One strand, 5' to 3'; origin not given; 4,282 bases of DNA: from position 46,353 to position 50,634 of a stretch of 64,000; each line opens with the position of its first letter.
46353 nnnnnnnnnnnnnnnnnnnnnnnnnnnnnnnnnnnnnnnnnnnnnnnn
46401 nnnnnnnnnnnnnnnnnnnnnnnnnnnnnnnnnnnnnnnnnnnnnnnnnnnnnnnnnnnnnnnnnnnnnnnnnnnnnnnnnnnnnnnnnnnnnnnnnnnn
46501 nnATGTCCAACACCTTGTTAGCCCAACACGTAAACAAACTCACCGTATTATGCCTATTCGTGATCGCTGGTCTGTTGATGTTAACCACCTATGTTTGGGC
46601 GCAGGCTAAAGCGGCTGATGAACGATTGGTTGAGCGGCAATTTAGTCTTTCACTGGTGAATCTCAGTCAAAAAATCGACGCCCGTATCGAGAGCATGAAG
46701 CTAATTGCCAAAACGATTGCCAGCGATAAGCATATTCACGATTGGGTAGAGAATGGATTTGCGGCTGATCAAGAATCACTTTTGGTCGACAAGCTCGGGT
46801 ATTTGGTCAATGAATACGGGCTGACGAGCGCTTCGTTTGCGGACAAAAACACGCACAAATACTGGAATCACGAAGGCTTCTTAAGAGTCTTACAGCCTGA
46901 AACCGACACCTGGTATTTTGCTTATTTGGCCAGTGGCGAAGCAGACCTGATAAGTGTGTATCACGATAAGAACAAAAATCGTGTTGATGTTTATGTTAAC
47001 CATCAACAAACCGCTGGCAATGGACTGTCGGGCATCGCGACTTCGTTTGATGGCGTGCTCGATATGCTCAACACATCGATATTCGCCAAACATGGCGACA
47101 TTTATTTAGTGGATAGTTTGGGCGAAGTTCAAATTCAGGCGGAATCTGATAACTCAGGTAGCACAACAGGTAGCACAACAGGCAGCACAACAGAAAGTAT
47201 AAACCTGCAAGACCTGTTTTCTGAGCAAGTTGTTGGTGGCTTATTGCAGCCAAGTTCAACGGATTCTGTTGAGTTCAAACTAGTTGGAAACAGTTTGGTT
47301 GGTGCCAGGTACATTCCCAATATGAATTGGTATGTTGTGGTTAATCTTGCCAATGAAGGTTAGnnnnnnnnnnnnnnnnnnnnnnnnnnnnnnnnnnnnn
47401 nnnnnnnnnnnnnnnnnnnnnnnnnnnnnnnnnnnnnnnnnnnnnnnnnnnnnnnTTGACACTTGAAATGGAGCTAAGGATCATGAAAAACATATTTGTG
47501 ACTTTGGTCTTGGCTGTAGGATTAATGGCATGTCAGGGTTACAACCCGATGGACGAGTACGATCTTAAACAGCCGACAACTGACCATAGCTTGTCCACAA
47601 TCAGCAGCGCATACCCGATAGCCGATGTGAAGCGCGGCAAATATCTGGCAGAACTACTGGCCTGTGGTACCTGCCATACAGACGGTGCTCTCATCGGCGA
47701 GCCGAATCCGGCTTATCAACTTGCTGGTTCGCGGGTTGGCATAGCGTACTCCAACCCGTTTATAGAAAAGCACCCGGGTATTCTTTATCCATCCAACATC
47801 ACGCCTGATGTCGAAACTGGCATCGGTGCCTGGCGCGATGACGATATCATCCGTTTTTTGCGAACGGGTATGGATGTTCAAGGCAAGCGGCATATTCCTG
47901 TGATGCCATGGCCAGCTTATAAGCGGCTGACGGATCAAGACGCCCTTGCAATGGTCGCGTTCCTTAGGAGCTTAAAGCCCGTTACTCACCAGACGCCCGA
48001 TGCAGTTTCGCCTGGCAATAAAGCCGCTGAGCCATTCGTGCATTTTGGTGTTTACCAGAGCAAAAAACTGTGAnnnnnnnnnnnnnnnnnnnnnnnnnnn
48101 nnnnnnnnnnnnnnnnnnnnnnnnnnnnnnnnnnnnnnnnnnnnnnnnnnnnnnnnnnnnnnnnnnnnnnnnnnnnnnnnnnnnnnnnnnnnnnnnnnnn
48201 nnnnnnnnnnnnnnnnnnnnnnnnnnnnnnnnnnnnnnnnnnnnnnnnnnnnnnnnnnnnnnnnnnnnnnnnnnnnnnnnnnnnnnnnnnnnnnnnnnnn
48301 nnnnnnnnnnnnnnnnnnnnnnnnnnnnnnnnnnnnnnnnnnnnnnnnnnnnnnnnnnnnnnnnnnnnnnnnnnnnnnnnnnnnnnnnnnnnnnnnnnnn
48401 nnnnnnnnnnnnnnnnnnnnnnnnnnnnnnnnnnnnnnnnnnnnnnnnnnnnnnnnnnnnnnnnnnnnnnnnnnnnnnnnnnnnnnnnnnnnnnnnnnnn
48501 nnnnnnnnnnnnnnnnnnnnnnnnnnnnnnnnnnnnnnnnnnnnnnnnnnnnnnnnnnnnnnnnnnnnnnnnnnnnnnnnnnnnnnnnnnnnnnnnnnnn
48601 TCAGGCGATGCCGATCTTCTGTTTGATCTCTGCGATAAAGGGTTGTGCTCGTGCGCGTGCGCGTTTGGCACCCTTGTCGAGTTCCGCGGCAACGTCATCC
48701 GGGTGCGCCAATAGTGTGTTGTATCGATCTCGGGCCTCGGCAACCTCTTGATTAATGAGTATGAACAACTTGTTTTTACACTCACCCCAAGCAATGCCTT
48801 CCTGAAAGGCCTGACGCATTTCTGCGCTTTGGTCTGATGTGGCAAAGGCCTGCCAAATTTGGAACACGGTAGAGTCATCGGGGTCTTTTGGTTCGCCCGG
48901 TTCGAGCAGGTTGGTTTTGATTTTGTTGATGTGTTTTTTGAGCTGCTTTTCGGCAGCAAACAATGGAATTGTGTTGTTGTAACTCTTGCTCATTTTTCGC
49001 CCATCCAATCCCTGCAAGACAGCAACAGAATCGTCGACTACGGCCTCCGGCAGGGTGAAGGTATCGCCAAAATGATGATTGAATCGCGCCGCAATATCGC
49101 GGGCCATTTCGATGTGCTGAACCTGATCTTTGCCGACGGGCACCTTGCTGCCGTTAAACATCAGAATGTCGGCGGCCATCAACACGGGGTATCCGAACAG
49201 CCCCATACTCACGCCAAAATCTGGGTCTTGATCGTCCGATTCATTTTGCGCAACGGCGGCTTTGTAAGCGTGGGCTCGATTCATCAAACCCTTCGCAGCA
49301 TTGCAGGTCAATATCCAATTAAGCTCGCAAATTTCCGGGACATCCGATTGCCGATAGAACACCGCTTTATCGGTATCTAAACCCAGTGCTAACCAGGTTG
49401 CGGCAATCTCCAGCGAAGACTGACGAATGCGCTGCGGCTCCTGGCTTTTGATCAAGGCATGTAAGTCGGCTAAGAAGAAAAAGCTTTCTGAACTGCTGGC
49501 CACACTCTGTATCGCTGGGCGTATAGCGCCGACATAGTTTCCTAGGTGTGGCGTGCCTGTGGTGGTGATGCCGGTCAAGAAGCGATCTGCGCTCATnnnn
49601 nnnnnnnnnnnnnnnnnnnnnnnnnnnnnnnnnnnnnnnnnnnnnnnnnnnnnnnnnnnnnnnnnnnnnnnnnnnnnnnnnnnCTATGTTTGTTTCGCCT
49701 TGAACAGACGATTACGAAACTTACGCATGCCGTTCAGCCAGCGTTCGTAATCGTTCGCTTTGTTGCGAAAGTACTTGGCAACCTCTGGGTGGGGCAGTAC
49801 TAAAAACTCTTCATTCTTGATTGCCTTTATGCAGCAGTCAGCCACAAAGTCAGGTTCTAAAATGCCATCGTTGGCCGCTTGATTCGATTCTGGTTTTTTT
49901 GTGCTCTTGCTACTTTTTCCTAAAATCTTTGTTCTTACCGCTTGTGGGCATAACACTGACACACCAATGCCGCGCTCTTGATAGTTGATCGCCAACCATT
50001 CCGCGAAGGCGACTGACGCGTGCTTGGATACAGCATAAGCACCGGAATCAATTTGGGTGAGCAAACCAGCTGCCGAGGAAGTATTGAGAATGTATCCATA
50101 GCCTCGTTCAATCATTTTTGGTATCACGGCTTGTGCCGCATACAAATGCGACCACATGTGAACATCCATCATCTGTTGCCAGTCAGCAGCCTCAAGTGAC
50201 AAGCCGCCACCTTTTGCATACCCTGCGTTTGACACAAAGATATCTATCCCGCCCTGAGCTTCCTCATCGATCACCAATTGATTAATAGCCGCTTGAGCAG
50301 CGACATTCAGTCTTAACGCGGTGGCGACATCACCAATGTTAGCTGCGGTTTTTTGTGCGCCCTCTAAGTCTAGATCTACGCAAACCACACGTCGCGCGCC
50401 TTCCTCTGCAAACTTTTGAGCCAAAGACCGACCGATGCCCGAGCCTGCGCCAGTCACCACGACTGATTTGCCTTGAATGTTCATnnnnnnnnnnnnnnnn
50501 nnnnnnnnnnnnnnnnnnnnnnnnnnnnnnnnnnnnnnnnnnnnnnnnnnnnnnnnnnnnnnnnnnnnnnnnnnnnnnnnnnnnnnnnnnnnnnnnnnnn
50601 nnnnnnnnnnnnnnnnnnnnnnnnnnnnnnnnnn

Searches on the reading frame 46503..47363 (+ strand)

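Call 16: search_protein_families(library=pfam, proteins=[window:46503-47363:+], max_evalue=0.001)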
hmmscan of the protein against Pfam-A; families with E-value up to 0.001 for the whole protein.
window:46503-47363:+ (286 aa): 1 family
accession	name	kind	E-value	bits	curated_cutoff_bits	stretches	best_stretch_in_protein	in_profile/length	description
PF02743.24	dCache_1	-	3.2e-06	27.3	45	1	41-280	5-239/240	Cache domain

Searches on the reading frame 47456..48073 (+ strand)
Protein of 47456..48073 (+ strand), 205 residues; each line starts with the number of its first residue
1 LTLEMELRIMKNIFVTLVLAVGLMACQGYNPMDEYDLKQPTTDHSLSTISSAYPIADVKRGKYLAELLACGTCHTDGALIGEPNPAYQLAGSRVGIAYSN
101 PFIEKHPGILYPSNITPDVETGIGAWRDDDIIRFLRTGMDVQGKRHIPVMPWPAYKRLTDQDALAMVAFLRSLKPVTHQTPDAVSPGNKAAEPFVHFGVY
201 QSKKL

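Call 16: search_protein_families(library=pfam, proteins=[window:47456-48073:+], max_evalue=0.001)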
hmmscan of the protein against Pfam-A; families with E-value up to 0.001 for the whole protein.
window:47456-48073:+ (205 aa): 2 families
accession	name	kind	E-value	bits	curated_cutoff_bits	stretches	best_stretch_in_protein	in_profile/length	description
PF00034.26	Cytochrom_C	-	1.9e-06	29.5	21.3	1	58-174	1-90/90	Cytochrome c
PF13442.11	Cytochrome_CBB3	-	0.00091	20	27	0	57-170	2-68/68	Cytochrome C oxidase, cbb3-type, subunit III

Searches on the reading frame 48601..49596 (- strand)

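Call 16: search_protein_families(library=pfam, proteins=[window:48601-49596:-], max_evalue=0.001)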
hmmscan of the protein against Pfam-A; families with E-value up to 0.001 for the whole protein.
window:48601-49596:- (331 aa): 1 family
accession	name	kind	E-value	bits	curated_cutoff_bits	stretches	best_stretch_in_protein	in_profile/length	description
PF00579.31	tRNA-synt_1b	-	3.8e-54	184.4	21.1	1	5-279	7-285/292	tRNA synthetases class I (W and Y)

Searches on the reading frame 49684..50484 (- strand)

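Call 16: search_protein_families(library=pfam, proteins=[window:49684-50484:-], max_evalue=0.001)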
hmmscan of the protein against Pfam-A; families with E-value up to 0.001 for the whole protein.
window:49684-50484:- (266 aa): 3 families
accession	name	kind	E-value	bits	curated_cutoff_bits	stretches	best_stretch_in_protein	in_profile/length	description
PF00106.31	adh_short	-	3.2e-39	134.9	26.6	1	6-193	1-192/195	short chain dehydrogenase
PF13561.12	adh_short_C2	-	4.1e-31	108.8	27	1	12-218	1-213/236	Enoyl-(Acyl carrier protein) reductase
PF08659.16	KR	-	1.5e-07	32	22.6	1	8-164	3-163/180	KR domain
